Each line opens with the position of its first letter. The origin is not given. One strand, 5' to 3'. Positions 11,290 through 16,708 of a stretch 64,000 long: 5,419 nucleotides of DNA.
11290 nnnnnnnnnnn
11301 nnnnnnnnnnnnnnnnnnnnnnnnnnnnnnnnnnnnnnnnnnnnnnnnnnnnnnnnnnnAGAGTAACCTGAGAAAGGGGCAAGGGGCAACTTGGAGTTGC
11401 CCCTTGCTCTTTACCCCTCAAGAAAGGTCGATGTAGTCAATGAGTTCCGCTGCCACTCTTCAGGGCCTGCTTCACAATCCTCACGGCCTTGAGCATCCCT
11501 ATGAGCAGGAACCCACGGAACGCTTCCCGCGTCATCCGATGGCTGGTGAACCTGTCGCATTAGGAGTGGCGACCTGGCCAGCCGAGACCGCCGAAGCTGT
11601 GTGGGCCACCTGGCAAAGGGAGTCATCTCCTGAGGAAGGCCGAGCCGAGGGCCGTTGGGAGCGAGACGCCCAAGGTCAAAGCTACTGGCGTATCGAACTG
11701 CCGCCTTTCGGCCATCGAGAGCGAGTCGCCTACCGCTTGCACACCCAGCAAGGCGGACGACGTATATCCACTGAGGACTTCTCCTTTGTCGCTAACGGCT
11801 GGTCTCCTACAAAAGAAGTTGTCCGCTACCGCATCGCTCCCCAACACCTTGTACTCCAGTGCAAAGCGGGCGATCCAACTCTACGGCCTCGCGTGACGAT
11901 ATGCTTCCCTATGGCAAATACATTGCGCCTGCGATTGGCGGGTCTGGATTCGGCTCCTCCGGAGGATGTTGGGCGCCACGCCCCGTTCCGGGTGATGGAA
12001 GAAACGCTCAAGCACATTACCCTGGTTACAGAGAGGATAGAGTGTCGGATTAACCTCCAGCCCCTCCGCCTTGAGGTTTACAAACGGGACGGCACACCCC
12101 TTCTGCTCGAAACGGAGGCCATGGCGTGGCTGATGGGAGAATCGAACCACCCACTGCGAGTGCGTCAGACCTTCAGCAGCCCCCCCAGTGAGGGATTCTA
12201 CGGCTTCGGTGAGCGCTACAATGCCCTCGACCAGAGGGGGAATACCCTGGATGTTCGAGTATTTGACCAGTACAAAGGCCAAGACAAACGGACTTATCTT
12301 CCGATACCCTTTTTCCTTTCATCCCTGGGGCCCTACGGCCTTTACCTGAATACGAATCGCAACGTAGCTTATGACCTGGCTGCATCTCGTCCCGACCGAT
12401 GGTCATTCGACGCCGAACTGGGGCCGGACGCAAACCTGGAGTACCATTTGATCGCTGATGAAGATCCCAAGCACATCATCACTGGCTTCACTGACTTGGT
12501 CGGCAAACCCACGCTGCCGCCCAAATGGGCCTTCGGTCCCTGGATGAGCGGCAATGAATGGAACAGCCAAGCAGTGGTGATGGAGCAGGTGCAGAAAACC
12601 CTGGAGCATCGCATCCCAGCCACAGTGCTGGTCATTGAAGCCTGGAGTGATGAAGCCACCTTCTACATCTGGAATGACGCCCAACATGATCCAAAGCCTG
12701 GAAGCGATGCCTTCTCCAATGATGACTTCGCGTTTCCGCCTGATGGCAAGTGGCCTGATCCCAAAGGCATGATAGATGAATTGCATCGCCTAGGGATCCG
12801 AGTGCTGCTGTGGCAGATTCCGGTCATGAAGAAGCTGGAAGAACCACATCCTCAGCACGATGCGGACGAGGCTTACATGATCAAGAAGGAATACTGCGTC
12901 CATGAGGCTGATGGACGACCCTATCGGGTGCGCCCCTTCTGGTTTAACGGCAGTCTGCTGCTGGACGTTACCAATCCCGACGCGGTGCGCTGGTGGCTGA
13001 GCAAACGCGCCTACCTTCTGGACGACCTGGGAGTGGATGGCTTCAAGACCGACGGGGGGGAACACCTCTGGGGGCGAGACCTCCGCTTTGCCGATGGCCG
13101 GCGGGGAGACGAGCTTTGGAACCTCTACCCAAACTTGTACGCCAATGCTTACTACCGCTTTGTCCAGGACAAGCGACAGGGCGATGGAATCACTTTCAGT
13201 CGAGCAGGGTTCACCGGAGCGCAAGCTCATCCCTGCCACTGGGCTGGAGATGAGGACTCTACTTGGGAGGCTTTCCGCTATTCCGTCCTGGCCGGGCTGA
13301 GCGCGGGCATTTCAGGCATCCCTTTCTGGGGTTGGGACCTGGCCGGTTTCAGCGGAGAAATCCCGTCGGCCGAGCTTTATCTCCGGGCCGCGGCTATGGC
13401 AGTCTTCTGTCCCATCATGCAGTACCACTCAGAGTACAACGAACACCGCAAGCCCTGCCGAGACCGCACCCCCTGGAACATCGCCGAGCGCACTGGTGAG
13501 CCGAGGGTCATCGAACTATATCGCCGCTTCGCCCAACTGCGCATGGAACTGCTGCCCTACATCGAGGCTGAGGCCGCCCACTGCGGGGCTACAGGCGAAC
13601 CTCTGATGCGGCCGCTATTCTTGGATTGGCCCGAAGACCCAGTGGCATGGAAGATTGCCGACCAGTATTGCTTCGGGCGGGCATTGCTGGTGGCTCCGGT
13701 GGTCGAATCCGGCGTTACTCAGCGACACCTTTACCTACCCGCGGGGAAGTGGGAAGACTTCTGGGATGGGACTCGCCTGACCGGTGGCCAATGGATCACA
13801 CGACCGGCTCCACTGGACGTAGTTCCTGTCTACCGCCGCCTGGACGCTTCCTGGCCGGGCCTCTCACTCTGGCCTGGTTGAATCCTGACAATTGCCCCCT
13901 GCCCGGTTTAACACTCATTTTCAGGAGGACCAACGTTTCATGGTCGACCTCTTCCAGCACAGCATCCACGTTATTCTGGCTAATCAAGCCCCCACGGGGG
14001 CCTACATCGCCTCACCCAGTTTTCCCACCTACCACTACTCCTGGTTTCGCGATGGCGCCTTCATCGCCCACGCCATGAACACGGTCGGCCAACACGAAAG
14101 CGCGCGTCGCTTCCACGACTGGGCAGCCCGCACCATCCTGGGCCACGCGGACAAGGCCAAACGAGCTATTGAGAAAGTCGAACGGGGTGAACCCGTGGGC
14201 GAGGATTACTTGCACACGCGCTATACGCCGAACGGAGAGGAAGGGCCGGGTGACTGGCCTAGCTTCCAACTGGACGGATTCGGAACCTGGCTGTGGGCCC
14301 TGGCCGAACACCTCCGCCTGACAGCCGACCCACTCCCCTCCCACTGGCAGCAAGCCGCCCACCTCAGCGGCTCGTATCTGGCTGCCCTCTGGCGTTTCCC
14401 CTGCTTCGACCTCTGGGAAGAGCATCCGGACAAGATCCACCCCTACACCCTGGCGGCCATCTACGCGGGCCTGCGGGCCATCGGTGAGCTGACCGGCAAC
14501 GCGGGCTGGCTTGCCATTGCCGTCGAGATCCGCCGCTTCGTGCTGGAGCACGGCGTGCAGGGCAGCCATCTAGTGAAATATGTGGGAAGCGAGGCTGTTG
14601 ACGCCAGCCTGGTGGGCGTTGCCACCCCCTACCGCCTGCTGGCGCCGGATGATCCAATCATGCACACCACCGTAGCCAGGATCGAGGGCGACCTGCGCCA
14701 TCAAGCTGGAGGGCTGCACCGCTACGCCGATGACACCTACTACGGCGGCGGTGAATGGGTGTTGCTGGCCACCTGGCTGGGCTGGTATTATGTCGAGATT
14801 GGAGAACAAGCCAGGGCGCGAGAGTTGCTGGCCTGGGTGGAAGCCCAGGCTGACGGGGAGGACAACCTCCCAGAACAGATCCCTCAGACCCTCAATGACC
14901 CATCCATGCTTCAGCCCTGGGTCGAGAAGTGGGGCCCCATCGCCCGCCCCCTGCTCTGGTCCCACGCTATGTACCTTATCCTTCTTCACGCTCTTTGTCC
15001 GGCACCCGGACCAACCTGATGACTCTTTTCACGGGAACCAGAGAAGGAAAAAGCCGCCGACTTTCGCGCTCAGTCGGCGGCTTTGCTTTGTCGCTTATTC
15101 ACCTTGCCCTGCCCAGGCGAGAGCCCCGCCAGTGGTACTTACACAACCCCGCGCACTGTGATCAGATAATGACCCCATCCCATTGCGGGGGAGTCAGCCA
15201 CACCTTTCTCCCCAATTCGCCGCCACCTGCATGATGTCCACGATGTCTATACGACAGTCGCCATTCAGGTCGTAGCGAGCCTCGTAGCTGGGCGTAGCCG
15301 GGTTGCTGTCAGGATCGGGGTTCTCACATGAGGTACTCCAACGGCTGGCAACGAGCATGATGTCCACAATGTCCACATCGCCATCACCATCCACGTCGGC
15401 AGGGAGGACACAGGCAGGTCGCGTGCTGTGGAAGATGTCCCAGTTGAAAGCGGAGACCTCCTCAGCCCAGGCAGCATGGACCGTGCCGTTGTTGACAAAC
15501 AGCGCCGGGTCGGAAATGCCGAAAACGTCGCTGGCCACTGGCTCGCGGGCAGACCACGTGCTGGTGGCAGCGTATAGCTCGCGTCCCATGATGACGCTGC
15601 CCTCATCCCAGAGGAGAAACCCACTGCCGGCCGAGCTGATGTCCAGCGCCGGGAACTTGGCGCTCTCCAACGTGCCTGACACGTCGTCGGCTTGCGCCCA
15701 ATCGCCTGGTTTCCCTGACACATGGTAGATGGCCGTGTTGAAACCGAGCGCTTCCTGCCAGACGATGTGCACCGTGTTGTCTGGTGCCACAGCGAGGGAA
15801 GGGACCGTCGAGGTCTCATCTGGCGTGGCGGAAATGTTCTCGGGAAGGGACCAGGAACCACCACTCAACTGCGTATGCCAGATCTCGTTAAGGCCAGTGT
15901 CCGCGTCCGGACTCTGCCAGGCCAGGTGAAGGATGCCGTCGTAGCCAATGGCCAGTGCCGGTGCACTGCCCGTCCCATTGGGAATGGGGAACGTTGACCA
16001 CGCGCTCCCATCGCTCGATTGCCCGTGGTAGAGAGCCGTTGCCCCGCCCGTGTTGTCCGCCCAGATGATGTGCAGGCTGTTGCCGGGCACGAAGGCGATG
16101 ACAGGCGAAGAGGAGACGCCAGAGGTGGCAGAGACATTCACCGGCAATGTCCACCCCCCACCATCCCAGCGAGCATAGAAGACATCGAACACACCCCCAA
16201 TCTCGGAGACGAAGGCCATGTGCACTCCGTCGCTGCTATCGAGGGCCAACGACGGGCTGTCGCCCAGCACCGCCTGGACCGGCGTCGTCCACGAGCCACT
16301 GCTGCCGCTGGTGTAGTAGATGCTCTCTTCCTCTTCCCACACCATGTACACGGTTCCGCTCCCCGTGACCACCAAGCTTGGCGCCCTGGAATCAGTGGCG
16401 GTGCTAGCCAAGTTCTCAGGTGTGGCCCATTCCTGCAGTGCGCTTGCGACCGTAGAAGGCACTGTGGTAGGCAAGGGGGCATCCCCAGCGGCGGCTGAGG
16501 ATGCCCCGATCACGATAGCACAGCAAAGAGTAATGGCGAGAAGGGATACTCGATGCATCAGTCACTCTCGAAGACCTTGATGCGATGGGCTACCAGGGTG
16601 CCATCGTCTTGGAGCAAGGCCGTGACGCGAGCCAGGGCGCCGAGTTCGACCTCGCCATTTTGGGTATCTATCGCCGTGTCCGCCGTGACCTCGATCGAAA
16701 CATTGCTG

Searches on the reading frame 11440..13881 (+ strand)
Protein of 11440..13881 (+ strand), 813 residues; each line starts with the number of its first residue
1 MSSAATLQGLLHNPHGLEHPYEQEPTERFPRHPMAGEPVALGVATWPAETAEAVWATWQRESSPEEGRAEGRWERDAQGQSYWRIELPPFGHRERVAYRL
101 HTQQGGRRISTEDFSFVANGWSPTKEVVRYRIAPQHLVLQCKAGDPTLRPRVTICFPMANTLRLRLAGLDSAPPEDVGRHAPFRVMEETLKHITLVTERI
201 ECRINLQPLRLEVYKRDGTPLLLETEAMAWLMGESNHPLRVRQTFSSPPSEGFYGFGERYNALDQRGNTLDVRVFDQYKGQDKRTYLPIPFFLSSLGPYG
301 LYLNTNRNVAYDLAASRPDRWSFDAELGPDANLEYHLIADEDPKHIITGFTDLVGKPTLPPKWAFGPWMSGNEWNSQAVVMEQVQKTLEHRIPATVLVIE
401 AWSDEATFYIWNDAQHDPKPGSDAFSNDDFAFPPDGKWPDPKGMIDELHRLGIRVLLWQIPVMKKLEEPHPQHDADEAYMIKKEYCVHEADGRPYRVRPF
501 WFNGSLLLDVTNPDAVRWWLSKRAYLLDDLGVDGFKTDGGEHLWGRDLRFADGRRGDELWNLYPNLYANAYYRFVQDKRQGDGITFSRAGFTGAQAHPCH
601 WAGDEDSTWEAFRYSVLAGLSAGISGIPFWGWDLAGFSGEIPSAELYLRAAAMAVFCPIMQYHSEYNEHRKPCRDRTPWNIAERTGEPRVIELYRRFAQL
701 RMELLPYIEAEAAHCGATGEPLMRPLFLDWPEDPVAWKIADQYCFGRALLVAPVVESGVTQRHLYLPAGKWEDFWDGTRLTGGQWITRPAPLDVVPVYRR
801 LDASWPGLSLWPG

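Call 12: search_protein_families(library=pfam, proteins=[window:11440-13881:+], max_evalue=0.0001)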
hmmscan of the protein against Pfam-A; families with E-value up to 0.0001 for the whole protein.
window:11440-13881:+ (813 aa): 5 families
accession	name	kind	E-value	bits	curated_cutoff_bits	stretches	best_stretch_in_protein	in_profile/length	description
PF01055.32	Glyco_hydro_31_2nd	-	1.4e-66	225.5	23.5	1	357-708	1-325/328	Glycosyl hydrolases family 31 TIM-barrel domain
PF21365.3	Glyco_hydro_31_3rd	-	3.9e-25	88.6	24.4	1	719-800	1-82/87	Glycosyl hydrolase family 31 C-terminal domain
PF13802.12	Gal_mutarotas_2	-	4.6e-20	73.1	27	1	152-312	2-184/184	Glycosyl hydrolase 31 N-terminal galactose mutarotase-like domain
PF22681.2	Lmo2446-like_N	-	2.1e-18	66.7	29.7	1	12-83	2-72/72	Lmo2446-like, N-terminal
PF21568.3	AIMA-like_N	-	4.6e-07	30.7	27.8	1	16-66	1-49/104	1,3-alpha-isomaltosidase-like, N-terminal domain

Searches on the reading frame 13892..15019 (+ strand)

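Call 12: search_protein_families(library=pfam, proteins=[window:13892-15019:+], max_evalue=0.0001)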
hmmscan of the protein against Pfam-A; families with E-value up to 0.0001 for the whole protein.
window:13892-15019:+ (375 aa): 1 family
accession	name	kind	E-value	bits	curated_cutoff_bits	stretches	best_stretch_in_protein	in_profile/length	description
PF00723.27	Glyco_hydro_15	-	8.5e-27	94.5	22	1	20-303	6-333/427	Glycosyl hydrolases family 15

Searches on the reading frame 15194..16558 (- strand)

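Call 12: search_protein_families(library=pfam, proteins=[window:15194-16558:-], max_evalue=0.0001)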
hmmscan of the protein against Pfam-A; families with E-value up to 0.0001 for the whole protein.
window:15194-16558:- (454 aa): 1 family
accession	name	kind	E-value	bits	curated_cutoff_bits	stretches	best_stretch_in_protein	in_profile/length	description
PF00404.24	Dockerin_1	-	1.1e-08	35.6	22.9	1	387-446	2-53/57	Dockerin type I domain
